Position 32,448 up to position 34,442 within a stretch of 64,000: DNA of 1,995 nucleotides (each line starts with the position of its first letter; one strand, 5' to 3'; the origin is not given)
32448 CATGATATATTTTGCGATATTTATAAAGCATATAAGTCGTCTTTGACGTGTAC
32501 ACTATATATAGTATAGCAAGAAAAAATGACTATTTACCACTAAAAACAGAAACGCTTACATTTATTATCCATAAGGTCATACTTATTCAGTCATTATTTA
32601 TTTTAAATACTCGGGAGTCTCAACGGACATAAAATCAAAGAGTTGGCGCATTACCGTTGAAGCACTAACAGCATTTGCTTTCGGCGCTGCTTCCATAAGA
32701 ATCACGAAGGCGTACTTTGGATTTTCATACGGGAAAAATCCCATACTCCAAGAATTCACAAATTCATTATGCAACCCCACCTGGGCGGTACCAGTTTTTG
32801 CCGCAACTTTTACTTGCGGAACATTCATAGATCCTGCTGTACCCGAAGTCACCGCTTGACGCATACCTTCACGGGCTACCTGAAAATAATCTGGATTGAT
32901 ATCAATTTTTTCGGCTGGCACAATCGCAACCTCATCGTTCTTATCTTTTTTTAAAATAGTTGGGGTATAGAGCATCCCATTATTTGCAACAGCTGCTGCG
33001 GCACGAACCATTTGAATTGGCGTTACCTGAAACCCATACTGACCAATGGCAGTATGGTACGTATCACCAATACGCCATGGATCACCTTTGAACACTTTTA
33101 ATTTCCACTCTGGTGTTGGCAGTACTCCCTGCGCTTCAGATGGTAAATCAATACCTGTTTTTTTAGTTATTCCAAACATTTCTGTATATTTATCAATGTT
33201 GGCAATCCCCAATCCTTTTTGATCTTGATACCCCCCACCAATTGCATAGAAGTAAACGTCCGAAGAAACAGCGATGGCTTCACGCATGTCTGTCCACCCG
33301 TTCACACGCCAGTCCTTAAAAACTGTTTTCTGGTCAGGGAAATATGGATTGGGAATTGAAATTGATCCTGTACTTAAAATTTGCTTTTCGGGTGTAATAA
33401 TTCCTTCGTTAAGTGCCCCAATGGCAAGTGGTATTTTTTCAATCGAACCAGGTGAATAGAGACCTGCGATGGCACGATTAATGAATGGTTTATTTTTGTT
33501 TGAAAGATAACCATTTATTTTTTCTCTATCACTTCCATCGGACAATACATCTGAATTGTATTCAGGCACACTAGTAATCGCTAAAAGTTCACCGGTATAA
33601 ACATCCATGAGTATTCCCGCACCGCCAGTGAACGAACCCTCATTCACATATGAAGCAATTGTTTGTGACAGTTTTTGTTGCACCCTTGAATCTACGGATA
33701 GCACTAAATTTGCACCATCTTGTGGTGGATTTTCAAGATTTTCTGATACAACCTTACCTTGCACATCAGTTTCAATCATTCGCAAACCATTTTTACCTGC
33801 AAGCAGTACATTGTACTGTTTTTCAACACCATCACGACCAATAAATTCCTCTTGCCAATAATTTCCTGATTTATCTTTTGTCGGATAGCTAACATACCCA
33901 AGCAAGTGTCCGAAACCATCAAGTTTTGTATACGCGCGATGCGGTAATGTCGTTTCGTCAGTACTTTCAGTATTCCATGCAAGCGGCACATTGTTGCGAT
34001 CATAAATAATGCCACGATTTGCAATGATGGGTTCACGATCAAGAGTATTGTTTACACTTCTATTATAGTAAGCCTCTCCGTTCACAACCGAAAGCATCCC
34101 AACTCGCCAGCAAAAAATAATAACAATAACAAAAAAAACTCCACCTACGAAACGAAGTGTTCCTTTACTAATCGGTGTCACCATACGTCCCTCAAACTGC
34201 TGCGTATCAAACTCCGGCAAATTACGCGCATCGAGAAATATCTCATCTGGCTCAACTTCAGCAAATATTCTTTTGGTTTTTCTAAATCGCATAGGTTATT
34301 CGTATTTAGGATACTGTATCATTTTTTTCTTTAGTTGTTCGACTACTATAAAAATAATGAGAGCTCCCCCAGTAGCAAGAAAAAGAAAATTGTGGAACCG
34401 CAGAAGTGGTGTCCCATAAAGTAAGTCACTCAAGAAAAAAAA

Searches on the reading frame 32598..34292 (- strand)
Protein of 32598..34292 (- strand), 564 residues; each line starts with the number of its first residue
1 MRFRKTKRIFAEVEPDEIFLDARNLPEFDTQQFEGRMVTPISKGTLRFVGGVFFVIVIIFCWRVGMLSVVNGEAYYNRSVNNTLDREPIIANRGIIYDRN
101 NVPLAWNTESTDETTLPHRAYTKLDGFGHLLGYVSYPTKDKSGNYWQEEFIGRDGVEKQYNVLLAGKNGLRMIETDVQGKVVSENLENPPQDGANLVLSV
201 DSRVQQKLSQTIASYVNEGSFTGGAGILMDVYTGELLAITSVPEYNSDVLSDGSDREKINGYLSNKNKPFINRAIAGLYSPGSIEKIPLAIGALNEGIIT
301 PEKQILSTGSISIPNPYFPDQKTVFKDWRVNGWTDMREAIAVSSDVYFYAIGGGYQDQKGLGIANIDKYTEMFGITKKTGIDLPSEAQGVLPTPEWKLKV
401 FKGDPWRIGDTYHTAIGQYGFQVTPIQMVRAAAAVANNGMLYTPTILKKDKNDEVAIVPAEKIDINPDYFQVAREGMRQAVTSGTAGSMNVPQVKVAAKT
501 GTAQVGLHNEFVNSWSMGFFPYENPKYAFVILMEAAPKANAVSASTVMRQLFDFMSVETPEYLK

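Call 20: search_protein_families(library=ncbifam, proteins=[window:32598-34292:-], max_evalue=0.001)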
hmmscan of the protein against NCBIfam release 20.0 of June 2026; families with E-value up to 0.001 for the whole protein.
window:32598-34292:- (564 aa): 16 families
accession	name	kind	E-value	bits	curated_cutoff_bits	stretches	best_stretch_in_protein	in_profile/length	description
TIGR03423.1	pbp2_mrdA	equivalog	3.4e-121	405.7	455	2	117-554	144-589/593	penicillin-binding protein 2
NF008061.0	PRK10795.1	equivalog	7.6e-70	236.2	962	2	138-556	193-613/634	peptidoglycan DD-transpeptidase MrdA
TIGR02214.1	spoVD_pbp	equivalog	1.2e-48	165.9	688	2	152-553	167-556/636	stage V sporulation protein D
NF051842.1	PBP4_5_Efaec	equivalog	5e-35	121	700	2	118-305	254-436/668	penicillin-binding protein PBP4(5)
NF011685.0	PRK15105.1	subfamily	7.3e-29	100.8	737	1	152-546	188-544/588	peptidoglycan glycosyltransferase FtsI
NF038271.1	strep_PBP2X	exception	1.2e-28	99.7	1050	1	114-508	178-556/750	penicillin-binding protein PBP2X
NF038278.1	strep_PBP2B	exception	1.6e-24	86.4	975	1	148-553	259-672/678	penicillin-binding protein PBP2B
NF053573.1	PBP2_PenA_Neis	exception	5.8e-24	84.6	1105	1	152-552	188-553/572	peptidoglycan D,D-transpeptidase PBP2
NF000237.1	MECA_PBP2A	equivalog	7e-24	84.1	750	1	118-509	240-607/668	PBP2a family beta-lactam-resistant peptidoglycan transpeptidase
NF000408.1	MECA2_pure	exception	7e-24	84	1525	1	118-510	240-608/668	PBP2a family beta-lactam-resistant peptidoglycan transpeptidase MecA2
NF033378.1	MECD_PBP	exception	2.5e-23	82.3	1450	1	119-520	243-626/678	PBP2a family beta-lactam-resistant peptidoglycan transpeptidase MecD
NF000406.1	MECB_PBP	exception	1.1e-22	80.3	1450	1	119-520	240-623/674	PBP2a family beta-lactam-resistant peptidoglycan transpeptidase MecB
NF000410.1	MECA1_pure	exception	1.5e-22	79.5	1480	1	118-511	239-607/666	PBP2a family beta-lactam-resistant peptidoglycan transpeptidase MecA1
NF000409.1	MECA_pure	exception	1.1e-20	73.8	1490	1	118-510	240-608/668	PBP2a family beta-lactam-resistant peptidoglycan transpeptidase MecA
NF000407.1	MECC_PBP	exception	2.5e-20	72.3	1500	1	115-520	234-614/665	PBP2a family beta-lactam-resistant peptidoglycan transpeptidase MecC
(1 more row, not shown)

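Call 50: find_encoding_contigs(protein=window:32598-34292:-, flank=10000, max_places=6)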
Protein window:32598-34292:- (564 aa): 2 contigs read that carry it; 2 places shown.
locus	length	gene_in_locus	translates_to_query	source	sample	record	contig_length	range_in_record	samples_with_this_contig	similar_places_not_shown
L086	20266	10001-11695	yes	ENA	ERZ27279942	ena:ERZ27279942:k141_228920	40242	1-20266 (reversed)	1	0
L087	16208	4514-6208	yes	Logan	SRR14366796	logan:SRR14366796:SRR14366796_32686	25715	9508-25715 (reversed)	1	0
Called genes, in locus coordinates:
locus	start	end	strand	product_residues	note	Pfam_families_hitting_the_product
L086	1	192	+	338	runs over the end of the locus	PF01594:AI-2E_transport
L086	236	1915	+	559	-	PF00561:Abhydrolase_1 (weak), PF12697:Abhydrolase_6 (weak), PF00326:Peptidase_S9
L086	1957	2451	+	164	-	PF13473:Cupredoxin_1, PF00127:Copper-bind (weak)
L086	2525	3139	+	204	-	PF04542:Sigma70_r2, PF08281:Sigma70_r4_2, PF04545:Sigma70_r4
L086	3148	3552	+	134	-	-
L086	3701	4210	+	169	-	-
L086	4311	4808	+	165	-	PF04205:FMN_bind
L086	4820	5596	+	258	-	PF02424:ApbE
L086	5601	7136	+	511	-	PF08030:NAD_binding_6 (weak), PF00175:NAD_binding_1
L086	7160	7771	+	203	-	PF09335:VTT_dom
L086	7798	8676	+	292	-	-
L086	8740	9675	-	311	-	PF00140:Sigma70_r1_2, PF04542:Sigma70_r2, PF04539:Sigma70_r3, PF04545:Sigma70_r4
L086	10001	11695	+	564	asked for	PF03717:PBP_dimer, PF00905:Transpeptidase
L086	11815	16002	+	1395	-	PF01436:NHL (faint), PF01731:Arylesterase (faint), PF17957:Big_7, PF13620:CarboxypepD_reg (faint), PF17802:SpaA (faint)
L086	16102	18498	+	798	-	PF16656:Pur_ac_phosph_N (faint), PF17802:SpaA (faint), PF13620:CarboxypepD_reg (weak)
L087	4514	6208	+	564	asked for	PF03717:PBP_dimer, PF00905:Transpeptidase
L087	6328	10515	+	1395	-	PF01436:NHL (faint), PF01731:Arylesterase (faint), PF17957:Big_7, PF13620:CarboxypepD_reg (faint), PF17802:SpaA (faint)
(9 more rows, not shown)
